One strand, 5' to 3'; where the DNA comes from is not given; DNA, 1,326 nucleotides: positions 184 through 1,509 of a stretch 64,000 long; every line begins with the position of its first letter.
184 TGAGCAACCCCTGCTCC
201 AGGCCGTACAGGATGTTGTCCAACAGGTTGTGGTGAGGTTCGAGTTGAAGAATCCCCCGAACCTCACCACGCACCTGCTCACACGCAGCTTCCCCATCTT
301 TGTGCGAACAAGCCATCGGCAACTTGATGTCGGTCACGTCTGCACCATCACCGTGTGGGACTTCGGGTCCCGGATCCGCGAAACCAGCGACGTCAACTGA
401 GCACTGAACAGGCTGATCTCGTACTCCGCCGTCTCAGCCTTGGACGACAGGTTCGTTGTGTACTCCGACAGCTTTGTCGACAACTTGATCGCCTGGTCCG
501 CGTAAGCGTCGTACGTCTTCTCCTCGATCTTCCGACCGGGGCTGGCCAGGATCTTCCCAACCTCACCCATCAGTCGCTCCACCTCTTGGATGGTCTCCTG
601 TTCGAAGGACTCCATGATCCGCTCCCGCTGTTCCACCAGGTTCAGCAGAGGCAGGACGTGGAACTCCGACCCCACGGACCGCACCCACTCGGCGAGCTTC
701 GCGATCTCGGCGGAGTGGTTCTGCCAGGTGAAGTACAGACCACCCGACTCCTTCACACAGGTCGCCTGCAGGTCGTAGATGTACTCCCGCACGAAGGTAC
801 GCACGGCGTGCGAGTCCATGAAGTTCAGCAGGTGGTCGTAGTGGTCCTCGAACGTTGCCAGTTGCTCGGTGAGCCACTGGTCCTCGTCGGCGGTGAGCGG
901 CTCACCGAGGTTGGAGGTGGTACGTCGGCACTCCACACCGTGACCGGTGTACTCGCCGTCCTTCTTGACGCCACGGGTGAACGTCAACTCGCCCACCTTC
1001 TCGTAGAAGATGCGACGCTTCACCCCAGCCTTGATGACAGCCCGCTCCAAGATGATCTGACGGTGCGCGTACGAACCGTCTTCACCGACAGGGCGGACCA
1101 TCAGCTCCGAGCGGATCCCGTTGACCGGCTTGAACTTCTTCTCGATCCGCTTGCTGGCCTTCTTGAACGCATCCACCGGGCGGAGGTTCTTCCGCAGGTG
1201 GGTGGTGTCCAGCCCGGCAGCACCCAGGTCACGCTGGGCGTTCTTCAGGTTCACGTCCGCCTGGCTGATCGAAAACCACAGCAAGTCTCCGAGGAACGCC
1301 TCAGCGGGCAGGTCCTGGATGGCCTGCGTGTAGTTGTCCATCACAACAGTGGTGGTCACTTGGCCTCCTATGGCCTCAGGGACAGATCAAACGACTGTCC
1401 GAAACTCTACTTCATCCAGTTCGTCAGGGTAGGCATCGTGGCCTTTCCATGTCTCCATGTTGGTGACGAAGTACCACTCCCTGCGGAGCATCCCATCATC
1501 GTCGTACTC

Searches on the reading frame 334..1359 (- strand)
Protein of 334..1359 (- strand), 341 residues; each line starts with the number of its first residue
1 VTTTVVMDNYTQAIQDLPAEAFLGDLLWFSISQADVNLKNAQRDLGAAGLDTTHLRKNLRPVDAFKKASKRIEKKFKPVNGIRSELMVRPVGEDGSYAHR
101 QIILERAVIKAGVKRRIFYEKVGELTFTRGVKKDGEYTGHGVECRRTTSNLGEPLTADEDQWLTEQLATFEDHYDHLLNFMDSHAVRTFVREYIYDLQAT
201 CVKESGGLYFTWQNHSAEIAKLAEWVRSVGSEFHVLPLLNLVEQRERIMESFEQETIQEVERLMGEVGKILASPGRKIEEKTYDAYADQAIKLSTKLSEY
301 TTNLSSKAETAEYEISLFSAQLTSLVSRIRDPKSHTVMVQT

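Call 14: search_protein_families(library=pfam, proteins=[window:334-1359:-], max_evalue=0.01)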
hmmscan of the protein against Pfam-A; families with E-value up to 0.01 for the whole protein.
window:334-1359:- (341 aa): 1 family
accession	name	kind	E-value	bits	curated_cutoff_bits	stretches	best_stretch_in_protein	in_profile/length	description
PF20529.3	DUF6744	-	4.5e-30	105.1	27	1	20-330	19-313/314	Family of unknown function (DUF6744)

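Call 31: search_protein_families(library=phrogs, alignment_id=A1, max_evalue=0.00001)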
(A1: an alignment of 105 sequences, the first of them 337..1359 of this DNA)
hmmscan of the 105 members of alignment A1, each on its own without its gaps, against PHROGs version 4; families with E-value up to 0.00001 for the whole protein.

A. member 1, window:337-1359:- (341 aa): 0 families

B. families by the number of members that match (of 105 scanned): 18 families
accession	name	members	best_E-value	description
phrog_2376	-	1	3.6e-83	ATPase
phrog_19600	-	1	5.1e-63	ATPase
phrog_24053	-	1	3e-48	-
phrog_289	-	1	3e-28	GTP-binding domain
phrog_114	-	1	5.5e-28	ATP-dependent DNA ligase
phrog_2702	-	1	3.6e-27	-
phrog_200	-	1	3.9e-19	lipoprotein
phrog_3848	-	1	4.3e-17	-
phrog_26492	-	1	1e-12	ATPase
phrog_20895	-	1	1.4e-11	ATPase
phrog_16939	-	1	4e-11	-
phrog_12112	-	1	6.5e-08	transcriptional regulator WhiB-like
phrog_1720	-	1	7.8e-08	-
phrog_34894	-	1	1.3e-07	-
phrog_686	-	1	2.2e-07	HTH DNA binding protein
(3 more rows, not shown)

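Call 32: search_protein_families(library=pfam, alignment_id=A1, max_evalue=0.0001)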
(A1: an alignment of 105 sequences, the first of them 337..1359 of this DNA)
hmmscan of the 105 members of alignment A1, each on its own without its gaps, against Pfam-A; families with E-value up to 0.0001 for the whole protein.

A. member 1, window:337-1359:- (341 aa): 1 family
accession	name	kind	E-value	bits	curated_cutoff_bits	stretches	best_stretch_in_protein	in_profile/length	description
PF20529.3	DUF6744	-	4.5e-30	105.1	27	1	20-330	19-313/314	Family of unknown function (DUF6744)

B. families by the number of members that match (of 105 scanned): 15 families
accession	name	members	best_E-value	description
PF20030.5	bpMoxR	1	5.3e-40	MoxR domain in the MoxR-vWA-beta-propeller ternary systems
PF20529.3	DUF6744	1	4.5e-30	Family of unknown function (DUF6744)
PF24043.1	DUF7352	1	2.6e-23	Domain of unknown function (DUF7352)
PF00722.28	Glyco_hydro_16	1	1e-17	Glycosyl hydrolases family 16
PF07728.20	AAA_5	1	7.7e-16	AAA domain (dynein-related subfamily)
PF01068.26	DNA_ligase_A_M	1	1.3e-15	ATP dependent DNA ligase domain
PF10686.14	YAcAr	1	1.3e-14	YspA, cpYpsA-related SLOG family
PF05406.20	WGR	1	3.8e-13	WGR domain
PF02735.22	Ku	1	1.1e-11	Ku70/Ku80 beta-barrel domain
PF24254.1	DUF7455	1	1.2e-11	Domain of unknown function (DUF7455)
PF17868.7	AAA_lid_8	1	1.9e-10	AAA lid domain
PF01145.31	Band_7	1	1.1e-07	SPFH domain / Band 7 family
PF13519.12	VWA_2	1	3.8e-07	von Willebrand factor type A domain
PF00004.35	AAA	1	3.9e-07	ATPase family associated with various cellular activities (AAA)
PF00092.34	VWA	1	9.2e-05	von Willebrand factor type A domain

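Call 34: search_dna_similar(query=window:334-1359:-, collection=plasmids, mode=protein, max_rows=15)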
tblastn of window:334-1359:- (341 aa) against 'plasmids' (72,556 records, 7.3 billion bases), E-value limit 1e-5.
Records with a match: 16; places in all: 16; records where one place covers at least 80% of the query: 16.
Best place of each record, by identity: <60% 16.
By first word of the organism name: Nocardia 6; Streptomyces 3; Brevibacillus 3; Rubrobacter 2; Alicyclobacillus 2.
By predicted mobility (MOB-suite, as given by PLSDB): non-mobilizable 10; mobilizable 6.
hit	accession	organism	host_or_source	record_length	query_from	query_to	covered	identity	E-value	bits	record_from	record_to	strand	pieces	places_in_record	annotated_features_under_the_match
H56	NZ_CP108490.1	Streptomyces sp. NBC_01244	-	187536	2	327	96%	24.9%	2e-13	79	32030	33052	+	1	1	DUF6744 family protein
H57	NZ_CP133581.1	Nocardia farcinica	stool,stool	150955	6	328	95%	24.9%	3e-12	75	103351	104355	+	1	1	DUF6744 family protein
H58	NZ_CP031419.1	Nocardia farcinica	Homo sapiens,Madura foot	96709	6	328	95%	24.6%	1e-12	76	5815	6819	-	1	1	DUF6744 family protein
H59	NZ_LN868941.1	Nocardia farcinica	not known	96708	6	328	95%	24.6%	1e-12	76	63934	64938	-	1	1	DUF6744 family protein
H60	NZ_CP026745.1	Nocardia cyriacigeorgica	Homo sapiens,laboratory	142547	6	328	95%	24.6%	1e-12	76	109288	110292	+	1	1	DUF6744 family protein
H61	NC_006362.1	Nocardia farcinica IFM 10152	-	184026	6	326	94%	24.1%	1e-11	73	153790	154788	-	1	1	DUF6744 family protein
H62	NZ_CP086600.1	Nocardia farcinica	Homo sapiens,whole organism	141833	6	326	94%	24.1%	4e-11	72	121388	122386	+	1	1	DUF6744 family protein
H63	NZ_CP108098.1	Streptomyces sp. NBC_00239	-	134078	2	327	96%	23.7%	3e-15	84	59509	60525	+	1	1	DUF6744 family protein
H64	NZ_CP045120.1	Rubrobacter tropicus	single pure culture,marine sediment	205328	20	329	91%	24.8%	2e-8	63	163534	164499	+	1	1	DUF6744 family protein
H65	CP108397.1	Streptomyces sp. NBC_01310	-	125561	2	327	96%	23.6%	1e-14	82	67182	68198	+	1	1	hypothetical protein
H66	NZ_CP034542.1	Brevibacillus marinus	sediment,marine sediment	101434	23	329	90%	24.8%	2e-10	69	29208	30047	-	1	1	DUF6744 family protein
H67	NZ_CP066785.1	Alicyclobacillus sp. ALC3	cell culture,acid mine drainage sediment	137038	23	329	90%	24.6%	3e-15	84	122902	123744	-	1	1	DUF6744 family protein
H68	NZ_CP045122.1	Rubrobacter marinus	single pure culture,marine sediment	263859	20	329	91%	23.3%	8e-7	59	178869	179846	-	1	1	DUF6744 family protein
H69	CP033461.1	Brevibacillus laterosporus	cabbage,whole organism,cabbage seeds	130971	23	329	90%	23.3%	3e-9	66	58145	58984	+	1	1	hypothetical protein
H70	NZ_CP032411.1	Brevibacillus laterosporus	single colony,Tattoo ink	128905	23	329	90%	22.0%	2e-8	64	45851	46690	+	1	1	DUF6744 family protein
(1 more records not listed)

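Call 60: find_encoding_contigs(protein=window:334-1359:-, flank=10000, max_places=2)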
Protein window:334-1359:- (341 aa): 1 contig read that carries it; 1 place shown.
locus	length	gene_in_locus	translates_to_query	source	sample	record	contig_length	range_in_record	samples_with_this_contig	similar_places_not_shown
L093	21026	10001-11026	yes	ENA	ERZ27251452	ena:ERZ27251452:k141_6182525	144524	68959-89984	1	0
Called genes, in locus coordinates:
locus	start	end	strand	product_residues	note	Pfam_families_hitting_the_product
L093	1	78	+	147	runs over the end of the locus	-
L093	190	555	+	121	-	-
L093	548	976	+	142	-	-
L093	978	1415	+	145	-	-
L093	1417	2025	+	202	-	PF05406:WGR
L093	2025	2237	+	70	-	-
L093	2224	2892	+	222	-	-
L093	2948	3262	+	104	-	-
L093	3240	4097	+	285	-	PF01068:DNA_ligase_A_M (weak)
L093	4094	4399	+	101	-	-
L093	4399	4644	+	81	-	-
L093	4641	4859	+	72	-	-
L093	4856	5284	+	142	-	-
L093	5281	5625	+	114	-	-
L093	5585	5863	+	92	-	-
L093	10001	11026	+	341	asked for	PF20529:DUF6744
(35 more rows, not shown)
